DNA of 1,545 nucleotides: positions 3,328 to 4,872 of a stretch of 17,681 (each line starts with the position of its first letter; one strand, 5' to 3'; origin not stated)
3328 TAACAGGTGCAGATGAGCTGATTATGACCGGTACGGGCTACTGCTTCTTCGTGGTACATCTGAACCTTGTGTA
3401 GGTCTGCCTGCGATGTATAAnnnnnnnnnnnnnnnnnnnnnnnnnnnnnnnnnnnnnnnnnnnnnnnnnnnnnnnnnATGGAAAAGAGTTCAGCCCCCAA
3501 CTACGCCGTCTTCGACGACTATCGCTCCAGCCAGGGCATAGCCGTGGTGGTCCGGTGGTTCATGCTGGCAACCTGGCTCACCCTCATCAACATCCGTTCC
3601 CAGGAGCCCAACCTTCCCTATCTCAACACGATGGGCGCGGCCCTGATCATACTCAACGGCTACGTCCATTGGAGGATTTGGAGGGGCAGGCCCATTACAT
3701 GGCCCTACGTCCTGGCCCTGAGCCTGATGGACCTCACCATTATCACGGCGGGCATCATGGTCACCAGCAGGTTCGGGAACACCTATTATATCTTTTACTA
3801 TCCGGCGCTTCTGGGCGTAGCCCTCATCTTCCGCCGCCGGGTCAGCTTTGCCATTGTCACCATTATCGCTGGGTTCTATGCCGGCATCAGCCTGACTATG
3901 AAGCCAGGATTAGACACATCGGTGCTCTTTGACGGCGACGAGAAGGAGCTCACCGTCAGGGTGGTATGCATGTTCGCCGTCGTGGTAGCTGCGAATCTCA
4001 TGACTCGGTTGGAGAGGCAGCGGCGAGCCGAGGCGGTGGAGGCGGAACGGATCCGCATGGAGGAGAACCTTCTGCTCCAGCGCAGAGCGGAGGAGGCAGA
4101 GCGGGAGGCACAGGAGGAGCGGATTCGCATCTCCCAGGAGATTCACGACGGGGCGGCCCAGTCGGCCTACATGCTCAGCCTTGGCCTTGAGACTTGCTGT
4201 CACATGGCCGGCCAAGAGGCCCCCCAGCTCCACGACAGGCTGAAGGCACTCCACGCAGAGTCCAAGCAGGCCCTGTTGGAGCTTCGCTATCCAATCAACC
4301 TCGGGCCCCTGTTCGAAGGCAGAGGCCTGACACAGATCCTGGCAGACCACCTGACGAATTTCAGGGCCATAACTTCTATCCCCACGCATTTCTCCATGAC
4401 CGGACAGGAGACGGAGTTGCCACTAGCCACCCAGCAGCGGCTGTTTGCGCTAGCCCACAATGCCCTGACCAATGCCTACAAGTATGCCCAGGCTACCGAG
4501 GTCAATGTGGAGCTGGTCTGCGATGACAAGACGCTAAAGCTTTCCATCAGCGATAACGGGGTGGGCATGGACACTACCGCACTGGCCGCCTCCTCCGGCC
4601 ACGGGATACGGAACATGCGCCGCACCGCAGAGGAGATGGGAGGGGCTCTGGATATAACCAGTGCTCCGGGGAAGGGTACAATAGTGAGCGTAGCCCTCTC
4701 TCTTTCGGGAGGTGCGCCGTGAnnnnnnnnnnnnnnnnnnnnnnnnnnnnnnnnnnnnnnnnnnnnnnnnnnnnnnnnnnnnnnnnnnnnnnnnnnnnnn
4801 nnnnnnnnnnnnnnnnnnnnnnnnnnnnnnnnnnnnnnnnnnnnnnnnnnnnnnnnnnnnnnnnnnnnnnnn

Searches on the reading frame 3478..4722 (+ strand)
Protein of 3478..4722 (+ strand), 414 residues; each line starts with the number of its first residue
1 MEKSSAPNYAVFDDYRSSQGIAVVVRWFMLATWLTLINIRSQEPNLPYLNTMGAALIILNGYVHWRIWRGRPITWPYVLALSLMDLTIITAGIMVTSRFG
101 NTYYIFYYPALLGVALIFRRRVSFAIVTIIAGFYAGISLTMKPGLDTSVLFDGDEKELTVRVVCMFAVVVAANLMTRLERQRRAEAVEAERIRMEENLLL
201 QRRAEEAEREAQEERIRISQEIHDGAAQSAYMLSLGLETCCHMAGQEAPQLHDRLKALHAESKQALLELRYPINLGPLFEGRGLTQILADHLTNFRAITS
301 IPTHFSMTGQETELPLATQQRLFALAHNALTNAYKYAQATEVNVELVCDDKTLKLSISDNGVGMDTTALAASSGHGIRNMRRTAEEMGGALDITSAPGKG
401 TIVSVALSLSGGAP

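Call 11: search_protein_families(library=pfam, proteins=[window:3478-4722:+], max_evalue=0.01)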
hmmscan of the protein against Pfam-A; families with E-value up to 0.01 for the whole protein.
window:3478-4722:+ (414 aa): 4 families
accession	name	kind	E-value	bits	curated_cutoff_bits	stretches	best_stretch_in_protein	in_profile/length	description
PF02518.31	HATPase_c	-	1.7e-14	54.7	26.4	1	319-409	3-109/111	Histidine kinase-, DNA gyrase B-, and HSP90-like ATPase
PF07730.19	HisKA_3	-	4.1e-10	40.5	24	1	214-270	1-57/68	Histidine kinase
PF13581.12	HATPase_c_2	-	0.0016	18.9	27.4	1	329-387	39-112/127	Histidine kinase-like ATPase domain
PF13589.12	HATPase_c_3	-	0.0017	18.8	25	1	331-381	12-60/137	Histidine kinase-, DNA gyrase B-, and HSP90-like ATPase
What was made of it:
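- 3478..4722 (+): Intact sensor histidine kinase (414 aa; HY666_00825). It has a multi-TM N-terminal domain, HisKA_3 and HATPase_c. Pfam (call 11).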

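Call 12: find_encoding_contigs(protein=window:3478-4722:+, flank=10000, max_places=10)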
Protein window:3478-4722:+ (414 aa): no gene with exactly this product is on record in the collection.

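Call 13: find_related_loci(query=window:3478-4719:+, collection=genome_contigs, flank=8000)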
Query window:3478-4719:+ (414 aa) in genome_contigs; peptide patterns used: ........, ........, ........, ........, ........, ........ (x = any residue, [..] = any of these).
202 stretches matched a pattern; 51 encode a relative of the query (tblastn E <= 1e-3); 51 distinct loci.
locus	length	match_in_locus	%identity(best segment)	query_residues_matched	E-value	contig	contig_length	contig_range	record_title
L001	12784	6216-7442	51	1-409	5e-125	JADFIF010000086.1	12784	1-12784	MAG: Chloroflexota bacterium isolate B38T1B5 B38T1B5_NODE5527, whole genome shotgun sequence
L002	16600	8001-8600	34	212-410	5e-23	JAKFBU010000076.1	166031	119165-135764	MAG: Candidatus Sericytochromatia bacterium isolate LC003 contig-124_25, whole genome shotgun sequence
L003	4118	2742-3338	34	212-409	4e-22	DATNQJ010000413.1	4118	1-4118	MAG TPA_asm: Stenomitos sp. isolate SMAG_U16504 k141_248691, whole genome shotgun sequence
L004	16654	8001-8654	34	197-408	6e-21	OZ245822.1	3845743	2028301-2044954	MAG: Balneolaceae bacterium isolate 8bdb819f-897e-4bf4-8cfd-ed2fa6458a51 genome assembly, chromosome: 1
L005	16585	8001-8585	31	204-406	2e-19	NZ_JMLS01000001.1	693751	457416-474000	Paenibacillus sp. UNC451MF BP97DRAFT_scaffold00001.1_C, whole genome shotgun sequence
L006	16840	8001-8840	26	140-409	4e-19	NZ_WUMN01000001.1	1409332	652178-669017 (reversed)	Flavobacterium sp. Sd200 1, whole genome shotgun sequence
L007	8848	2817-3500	28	182-405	6e-19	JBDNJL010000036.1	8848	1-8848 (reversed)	MAG: Methylotenera sp. isolate metabat2.73_sub.WLB k141_172264, whole genome shotgun sequence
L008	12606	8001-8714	28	186-409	7e-19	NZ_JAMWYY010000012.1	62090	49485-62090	MAG: Flavobacterium sp. isolate MSM5 MSM5_12, whole genome shotgun sequence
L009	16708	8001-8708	27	186-407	1e-18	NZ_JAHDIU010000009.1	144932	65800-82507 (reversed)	Flavobacterium coralii strain D11R37 scaffold_8, whole genome shotgun sequence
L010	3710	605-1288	26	176-402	6e-18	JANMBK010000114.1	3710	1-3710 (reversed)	MAG: Methylophilaceae bacterium isolate OTE_1_metabat_336 OTE_1_k141_3225950, whole genome shotgun sequence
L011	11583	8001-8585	27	210-403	3e-17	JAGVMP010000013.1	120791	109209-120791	MAG: Proteobacteria bacterium isolate SW_1 c_000000147062, whole genome shotgun sequence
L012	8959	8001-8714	27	162-407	7e-17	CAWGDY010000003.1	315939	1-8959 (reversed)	MAG: Vicinamibacterales bacterium isolate MFD02242.bin.1.84 genome assembly, contig: contig_12611, whole genome shotgun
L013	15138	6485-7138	29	192-403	2e-17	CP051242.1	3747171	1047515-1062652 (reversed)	MAG: Balneolaceae bacterium isolate ih13 chromosome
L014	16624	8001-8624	27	200-407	1e-16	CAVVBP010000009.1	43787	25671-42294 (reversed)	MAG: Vicinamibacterales bacterium isolate MFD02809.bin.1.263 genome assembly, contig: contig_307260, whole genome shotgu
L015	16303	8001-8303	37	312-414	1e-13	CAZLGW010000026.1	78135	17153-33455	MAG TPA_asm: uncultured Cytophagales bacterium isolate SRP344714_co1_321 genome assembly, contig: NODE_719_length_78135_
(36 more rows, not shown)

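Call 16: find_homologous_proteins(query=window:3478-4719:+, max_evalue=1e-20)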
Query window:3478-4719:+ (414 aa): 633 proteins with E <= 1e-20 among 8000 candidates; the best 120 are listed.
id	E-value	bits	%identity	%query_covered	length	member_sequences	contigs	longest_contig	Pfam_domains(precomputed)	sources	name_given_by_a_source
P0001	3.8e-271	917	100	100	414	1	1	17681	PF07730.20,PF02518.32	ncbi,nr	ncbi:MAG: hypothetical protein HY666_00825 [Chloroflexi bacterium]|nr:hypothetical protein [Chlorofl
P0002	4.1e-223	758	81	100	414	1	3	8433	PF07730.20,PF02518.32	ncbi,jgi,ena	-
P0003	5.3e-191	653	70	99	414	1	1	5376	PF07730.20,PF02518.32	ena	-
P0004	2.4e-190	651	69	99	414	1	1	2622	PF07730.20,PF02518.32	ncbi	-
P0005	1.4e-187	642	70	100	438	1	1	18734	PF07730.20,PF02518.32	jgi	-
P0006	9.7e-185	632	71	98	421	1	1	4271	PF07730.20,PF02518.32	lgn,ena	-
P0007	4.2e-184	630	68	99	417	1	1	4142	PF07730.20,PF02518.32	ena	-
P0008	9.5e-184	629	69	100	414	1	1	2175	PF07730.20,PF02518.32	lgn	-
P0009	1.9e-183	628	69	100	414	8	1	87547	PF07730.20,PF02518.32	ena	-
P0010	4.8e-183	627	69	100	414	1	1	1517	PF07730.20,PF02518.32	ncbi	-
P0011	2.6e-182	624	68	99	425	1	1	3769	PF07730.20,PF02518.32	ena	-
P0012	2.1e-181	621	68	98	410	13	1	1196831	PF07730.20,PF02518.32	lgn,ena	-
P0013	3.7e-178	611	68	97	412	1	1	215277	PF07730.20,PF02518.32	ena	-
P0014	1.1e-177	609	70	93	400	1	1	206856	PF07730.20,PF02518.32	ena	-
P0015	4.3e-175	600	66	100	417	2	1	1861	PF07730.20,PF02518.32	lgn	-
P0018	5.2e-169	580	65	98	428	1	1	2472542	PF07730.20,PF02518.32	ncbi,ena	-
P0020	7.2e-163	560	64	98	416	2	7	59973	PF07730.20,PF02518.32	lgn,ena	-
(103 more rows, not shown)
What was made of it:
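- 3478..4722 (+): Identity to P0001 (call 16).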

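Call 17: find_encoding_contigs(protein=P0002, flank=10000, max_places=5)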
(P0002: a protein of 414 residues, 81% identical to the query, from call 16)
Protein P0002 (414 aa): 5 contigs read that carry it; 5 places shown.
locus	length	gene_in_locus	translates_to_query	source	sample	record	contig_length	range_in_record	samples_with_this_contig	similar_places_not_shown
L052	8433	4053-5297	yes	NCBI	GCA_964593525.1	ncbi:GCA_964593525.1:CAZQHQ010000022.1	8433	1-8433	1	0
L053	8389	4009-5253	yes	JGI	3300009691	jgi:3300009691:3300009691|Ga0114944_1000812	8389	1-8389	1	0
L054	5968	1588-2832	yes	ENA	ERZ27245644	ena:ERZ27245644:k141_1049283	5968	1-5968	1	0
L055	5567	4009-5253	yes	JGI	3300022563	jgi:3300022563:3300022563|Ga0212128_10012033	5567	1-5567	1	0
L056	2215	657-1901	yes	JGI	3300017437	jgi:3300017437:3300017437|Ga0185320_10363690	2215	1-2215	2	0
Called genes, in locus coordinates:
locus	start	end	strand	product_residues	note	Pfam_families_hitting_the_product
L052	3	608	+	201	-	?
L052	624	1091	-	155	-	-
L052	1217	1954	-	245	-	-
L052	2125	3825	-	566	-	PF01145:Band_7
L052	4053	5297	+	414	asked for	PF07730:HisKA_3, PF02518:HATPase_c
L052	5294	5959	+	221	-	PF00072:Response_reg, PF00196:GerE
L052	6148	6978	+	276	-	PF00753:Lactamase_B, PF19583:ODP (faint), PF23023:Anti-Pycsar_Apyc1 (faint), PF12706:Lactamase_B_2, PF17778:WHD_BLACT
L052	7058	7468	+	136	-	PF00903:Glyoxalase, PF13468:Glyoxalase_3, PF13669:Glyoxalase_4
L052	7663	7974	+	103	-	PF04014:MazE_antitoxin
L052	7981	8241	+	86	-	-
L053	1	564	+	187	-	?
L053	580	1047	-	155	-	-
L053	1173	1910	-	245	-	-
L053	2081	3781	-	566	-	PF01145:Band_7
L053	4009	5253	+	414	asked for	PF07730:HisKA_3, PF02518:HATPase_c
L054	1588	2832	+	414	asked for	PF07730:HisKA_3, PF02518:HATPase_c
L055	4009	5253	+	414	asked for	PF07730:HisKA_3, PF02518:HATPase_c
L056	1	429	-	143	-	?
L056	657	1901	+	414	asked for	PF07730:HisKA_3, PF02518:HATPase_c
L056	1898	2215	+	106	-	?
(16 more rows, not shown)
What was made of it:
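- On Second two-component system (kinase plus cognate regulator): L052-L056 have one pair (call 17).
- Five contigs of the closest relative, from different samples, show one kinase/regulator pair with flotillin directly divergent from it (call 17).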

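Call 18: find_encoding_contigs(protein=P0005, flank=10000, max_places=3)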
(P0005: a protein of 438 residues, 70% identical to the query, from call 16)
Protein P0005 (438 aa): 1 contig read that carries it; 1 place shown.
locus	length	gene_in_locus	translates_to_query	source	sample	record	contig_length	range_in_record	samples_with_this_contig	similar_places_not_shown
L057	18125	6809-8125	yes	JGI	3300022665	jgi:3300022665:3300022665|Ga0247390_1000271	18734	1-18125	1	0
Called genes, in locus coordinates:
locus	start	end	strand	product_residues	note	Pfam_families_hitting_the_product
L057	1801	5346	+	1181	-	PF00069:Pkinase, PF07714:PK_Tyr_Ser-Thr, PF04069:OpuAC, PF05762:VWA_CoxE, PF00092:VWA, PF13519:VWA_2, PF13768:VWA_3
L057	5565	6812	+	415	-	PF07730:HisKA_3, PF02518:HATPase_c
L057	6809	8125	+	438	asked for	PF07730:HisKA_3, PF02518:HATPase_c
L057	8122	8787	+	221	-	PF00072:Response_reg, PF00196:GerE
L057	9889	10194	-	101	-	-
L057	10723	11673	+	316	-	PF00296:Bac_luciferase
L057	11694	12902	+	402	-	PF02803:Thiolase_C (weak), PF22691:Thiolase_C_1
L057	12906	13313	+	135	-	PF12172:zf-ChsH2, PF01796:OB_ChsH2_C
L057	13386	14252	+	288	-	PF00903:Glyoxalase (faint), PF13468:Glyoxalase_3, PF13669:Glyoxalase_4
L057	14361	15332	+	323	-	PF04909:Amidohydro_2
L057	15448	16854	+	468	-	PF00501:AMP-binding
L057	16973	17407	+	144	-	PF03060:NMO (weak)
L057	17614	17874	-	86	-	PF00589:Phage_integrase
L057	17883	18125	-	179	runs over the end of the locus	-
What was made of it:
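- Closest known: Tandem kinase paralogues sharing one regulator in the same family. Different: There both kinases are full length (415 and 438 aa, 56% and 70% identical to the window kinase; calls 16, 18).
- Tandem kinase paralogues do occur in this family: L057 has kinase-kinase-regulator (call 18).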

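Call 20: find_encoding_contigs(protein=P0009, flank=7000, max_places=2)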
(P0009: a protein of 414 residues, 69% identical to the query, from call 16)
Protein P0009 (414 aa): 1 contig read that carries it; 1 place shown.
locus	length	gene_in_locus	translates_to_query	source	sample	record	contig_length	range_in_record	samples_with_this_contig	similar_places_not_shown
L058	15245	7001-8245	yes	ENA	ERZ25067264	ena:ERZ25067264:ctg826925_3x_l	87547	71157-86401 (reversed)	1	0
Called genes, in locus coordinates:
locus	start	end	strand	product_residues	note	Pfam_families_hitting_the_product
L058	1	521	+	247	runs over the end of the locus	PF00483:NTP_transferase, PF12804:NTP_transf_3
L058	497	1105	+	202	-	PF01066:CDP-OH_P_transf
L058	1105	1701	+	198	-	PF02660:G3P_acyltransf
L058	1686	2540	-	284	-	PF02737:3HCDH_N, PF03446:NAD_binding_2 (weak), PF00725:3HCDH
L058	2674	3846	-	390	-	PF22691:Thiolase_C_1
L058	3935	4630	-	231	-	PF00814:TsaD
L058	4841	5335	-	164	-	PF02367:TsaE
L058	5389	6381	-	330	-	PF00586:AIRS, PF02769:AIRS_C (weak)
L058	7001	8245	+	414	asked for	PF07730:HisKA_3, PF02518:HATPase_c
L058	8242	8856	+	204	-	PF00072:Response_reg, PF00196:GerE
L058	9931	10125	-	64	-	-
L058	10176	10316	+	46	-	-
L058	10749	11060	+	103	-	PF01527:HTH_Tnp_1 (weak), PF13518:HTH_28 (faint)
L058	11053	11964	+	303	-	PF13276:HTH_21, PF00665:rve, PF13683:rve_3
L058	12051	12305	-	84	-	-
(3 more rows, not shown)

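Call 21: find_encoding_contigs(protein=P0012, flank=7000, max_places=2)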
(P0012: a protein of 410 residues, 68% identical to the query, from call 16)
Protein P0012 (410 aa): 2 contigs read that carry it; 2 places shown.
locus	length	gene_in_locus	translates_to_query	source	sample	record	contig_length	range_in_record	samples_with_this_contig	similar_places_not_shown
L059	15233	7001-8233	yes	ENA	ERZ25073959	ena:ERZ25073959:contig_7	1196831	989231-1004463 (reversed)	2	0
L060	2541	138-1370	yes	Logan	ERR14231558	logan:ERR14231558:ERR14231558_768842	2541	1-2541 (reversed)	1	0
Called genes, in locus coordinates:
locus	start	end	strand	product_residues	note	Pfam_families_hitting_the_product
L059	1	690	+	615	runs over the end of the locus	PF19291:TREH_N, PF00723:Glyco_hydro_15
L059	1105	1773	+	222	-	PF00005:ABC_tran, PF13304:AAA_21 (faint)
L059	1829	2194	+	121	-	PF08666:SAF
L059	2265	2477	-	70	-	PF00127:Copper-bind (weak)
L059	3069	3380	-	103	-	-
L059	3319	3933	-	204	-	-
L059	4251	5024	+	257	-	PF06772:LtrA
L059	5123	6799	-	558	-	PF05598:DUF772, PF01609:DDE_Tnp_1, PF13751:DDE_Tnp_1_6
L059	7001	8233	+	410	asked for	PF07730:HisKA_3, PF02518:HATPase_c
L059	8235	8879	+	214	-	PF00072:Response_reg, PF00196:GerE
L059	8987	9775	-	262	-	PF00106:adh_short, PF08659:KR, PF13561:adh_short_C2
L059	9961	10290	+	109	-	PF07110:EthD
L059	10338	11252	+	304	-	PF01063:Aminotran_4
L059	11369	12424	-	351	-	PF00389:2-Hacid_dh, PF02826:2-Hacid_dh_C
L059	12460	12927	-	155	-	PF01058:Oxidored_q6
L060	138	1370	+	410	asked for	PF07730:HisKA_3, PF02518:HATPase_c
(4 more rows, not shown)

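Call 22: find_encoding_contigs(protein=P0018, flank=7000, max_places=2)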
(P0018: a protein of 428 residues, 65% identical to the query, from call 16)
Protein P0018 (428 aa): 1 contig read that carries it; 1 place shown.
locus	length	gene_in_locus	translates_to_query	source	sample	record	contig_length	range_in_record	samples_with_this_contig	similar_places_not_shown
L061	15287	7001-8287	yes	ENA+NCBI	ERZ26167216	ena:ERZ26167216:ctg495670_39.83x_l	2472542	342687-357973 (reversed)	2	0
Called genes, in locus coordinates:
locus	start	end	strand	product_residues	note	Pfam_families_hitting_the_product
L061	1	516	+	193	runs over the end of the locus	-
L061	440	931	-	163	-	PF02310:B12-binding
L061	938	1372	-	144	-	PF00903:Glyoxalase, PF13468:Glyoxalase_3, PF13669:Glyoxalase_4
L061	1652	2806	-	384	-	PF02771:Acyl-CoA_dh_N, PF02770:Acyl-CoA_dh_M, PF00441:Acyl-CoA_dh_1, PF08028:Acyl-CoA_dh_2, PF22924:ACOX_C_alpha1 (weak)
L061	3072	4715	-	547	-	PF01642:MM_CoA_mutase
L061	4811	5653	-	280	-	PF01209:Ubie_methyltran (weak), PF05724:TPMT (weak), PF13489:Methyltransf_23, PF02353:CMAS (weak), PF13847:Methyltransf_31, PF08241:Methyltransf_11, PF08242:Methyltransf_12, PF13649:Methyltransf_25, +1 more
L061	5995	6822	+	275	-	PF00657:Lipase_GDSL, PF13472:Lipase_GDSL_2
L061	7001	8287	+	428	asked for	PF07730:HisKA_3, PF02518:HATPase_c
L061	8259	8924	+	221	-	PF00072:Response_reg, PF00196:GerE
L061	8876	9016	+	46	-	-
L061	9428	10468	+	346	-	PF05673:DUF815 (faint), PF01078:Mg_chelatase (faint), PF05496:RuvB_N, PF00004:AAA, PF07728:AAA_5 (weak), PF17864:AAA_lid_4, PF05491:WHD_RuvB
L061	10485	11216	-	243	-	-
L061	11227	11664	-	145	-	PF04343:DUF488, PF22751:DUF488-N3a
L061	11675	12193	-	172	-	PF04343:DUF488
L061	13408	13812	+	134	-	PF13560:HTH_31 (weak)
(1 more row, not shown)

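Call 39: search_protein_families(library=ncbifam, proteins=[window:3478-4722:+], max_evalue=0.01)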
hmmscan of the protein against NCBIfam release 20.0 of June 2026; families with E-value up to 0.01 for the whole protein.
window:3478-4722:+ (414 aa): 34 families (the best 25 are shown)
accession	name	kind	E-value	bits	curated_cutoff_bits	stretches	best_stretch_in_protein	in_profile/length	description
NF052443.1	SensHisKinMctS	equivalog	1.2e-22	79.9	700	1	199-410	239-449/457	two-component system sensor histidine kinase MctS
NF047786.1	his_kin_MadS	equivalog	8.2e-20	71.3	500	1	179-405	191-431/434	MadS family sensor histidine kinase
NF052531.1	Strep_LiaS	equivalog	1.3e-19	70.6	450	1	192-408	114-326/328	envelope stress sensor histidine kinase LiaS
NF007896.0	PRK10600.1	equivalog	6.3e-17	61.4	578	1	198-406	373-582/598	nitrate/nitrite two-component system sensor histidine kinase NarX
NF008184.0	PRK10935.1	equivalog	7.6e-17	61.1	553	1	213-408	362-558/565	nitrate/nitrite two-component system sensor histidine kinase NarQ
NF008649.0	PRK11644.1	equivalog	7.9e-17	61.2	408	1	264-407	358-494/499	signal transduction histidine-protein kinase/phosphatase UhpB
NF047322.1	HK_morpho_MacS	equivalog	1.6e-12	47.3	300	1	203-405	172-364/367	MacS family sensor histidine kinase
NF046044.1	PnpS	equivalog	5.5e-06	25.6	400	1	314-368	278-333/390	two-component system histidine kinase PnpS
NF040691.1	MtrAB_MtrB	equivalog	9.5e-06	24.9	450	1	325-366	391-432/507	MtrAB system histidine kinase MtrB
NF011874.0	PRK15347.1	equivalog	2.4e-05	22.6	852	1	327-410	519-615/921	two component system sensor kinase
NF051872.1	HisKinPhyk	equivalog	3.5e-05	22.6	750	1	327-405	455-534/537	sensor histidine kinase PhyK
NF008302.0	PRK11091.1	equivalog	3.8e-05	22.1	838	1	319-408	396-504/779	aerobic respiration two-component sensor histidine kinase ArcB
TIGR02966.1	phoR_proteo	equivalog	4.7e-05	22.6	334.2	1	316-368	224-277/333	phosphate regulon sensor histidine kinase PhoR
TIGR01925.2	spIIAB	equivalog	6e-05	23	135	1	328-405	48-132/137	anti-sigma F factor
NF008298.1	PRK11086.1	subfamily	6.9e-05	21.5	520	1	325-407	431-523/529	DcuS/MalK family sensor histidine kinase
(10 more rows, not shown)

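Call 49: search_protein_families(library=pfam, proteins=[L052:624-1091:-, L052:1217-1954:-], max_evalue=0.01)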
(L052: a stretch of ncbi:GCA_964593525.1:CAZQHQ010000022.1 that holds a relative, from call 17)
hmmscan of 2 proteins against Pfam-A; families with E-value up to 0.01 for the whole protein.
L052:624-1091:- (155 aa): 0 families

L052:1217-1954:- (245 aa): 0 families

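Call 62: find_encoding_contigs(protein=P0003, flank=5000, max_places=2)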
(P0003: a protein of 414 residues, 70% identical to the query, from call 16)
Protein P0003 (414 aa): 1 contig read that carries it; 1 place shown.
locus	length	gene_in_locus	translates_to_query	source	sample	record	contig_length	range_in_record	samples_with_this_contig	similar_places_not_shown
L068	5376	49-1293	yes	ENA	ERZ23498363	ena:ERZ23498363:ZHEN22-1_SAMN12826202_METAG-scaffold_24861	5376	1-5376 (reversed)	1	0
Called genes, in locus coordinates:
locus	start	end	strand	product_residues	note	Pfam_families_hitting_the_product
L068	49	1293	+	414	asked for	PF07730:HisKA_3, PF02518:HATPase_c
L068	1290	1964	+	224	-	PF00072:Response_reg, PF00196:GerE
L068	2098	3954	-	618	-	PF00009:GTP_EFTU, PF01926:MMR_HSR1 (weak), PF03144:GTP_EFTU_D2, PF22042:EF-G_D2 (faint), PF14492:EFG_III (faint), PF00679:EFG_C, PF06421:LepA_C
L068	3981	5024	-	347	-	PF01145:Band_7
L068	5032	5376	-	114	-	?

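Call 63: find_encoding_contigs(protein=P0020, flank=5000, max_places=2)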
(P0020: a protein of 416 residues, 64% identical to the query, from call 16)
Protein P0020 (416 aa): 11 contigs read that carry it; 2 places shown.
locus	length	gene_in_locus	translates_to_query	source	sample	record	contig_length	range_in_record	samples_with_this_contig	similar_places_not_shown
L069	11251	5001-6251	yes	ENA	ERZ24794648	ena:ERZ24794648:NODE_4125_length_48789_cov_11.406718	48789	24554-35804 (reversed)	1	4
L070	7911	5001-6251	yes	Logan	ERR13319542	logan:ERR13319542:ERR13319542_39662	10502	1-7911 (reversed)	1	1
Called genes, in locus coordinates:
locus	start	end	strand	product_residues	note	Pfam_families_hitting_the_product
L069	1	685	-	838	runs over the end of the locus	PF00501:AMP-binding, PF13193:AMP-binding_C, PF00550:PP-binding, PF01553:Acyltransferase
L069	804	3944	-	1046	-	PF13240:Zn_Ribbon_1 (weak), PF10101:DUF2339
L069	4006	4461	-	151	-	PF06271:RDD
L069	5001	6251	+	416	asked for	PF07730:HisKA_3, PF02518:HATPase_c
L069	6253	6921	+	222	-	PF00072:Response_reg, PF00196:GerE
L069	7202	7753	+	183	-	-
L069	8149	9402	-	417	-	PF09861:Lar_N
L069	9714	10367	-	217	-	PF12900:Pyridox_ox_2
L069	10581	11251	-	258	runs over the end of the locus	-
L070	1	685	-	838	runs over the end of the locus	PF00501:AMP-binding, PF13193:AMP-binding_C, PF00550:PP-binding, PF01553:Acyltransferase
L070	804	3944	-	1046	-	PF13240:Zn_Ribbon_1 (weak), PF10101:DUF2339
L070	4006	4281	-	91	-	PF06271:RDD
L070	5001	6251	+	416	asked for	PF07730:HisKA_3, PF02518:HATPase_c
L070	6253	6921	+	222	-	PF00072:Response_reg, PF00196:GerE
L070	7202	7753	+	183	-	-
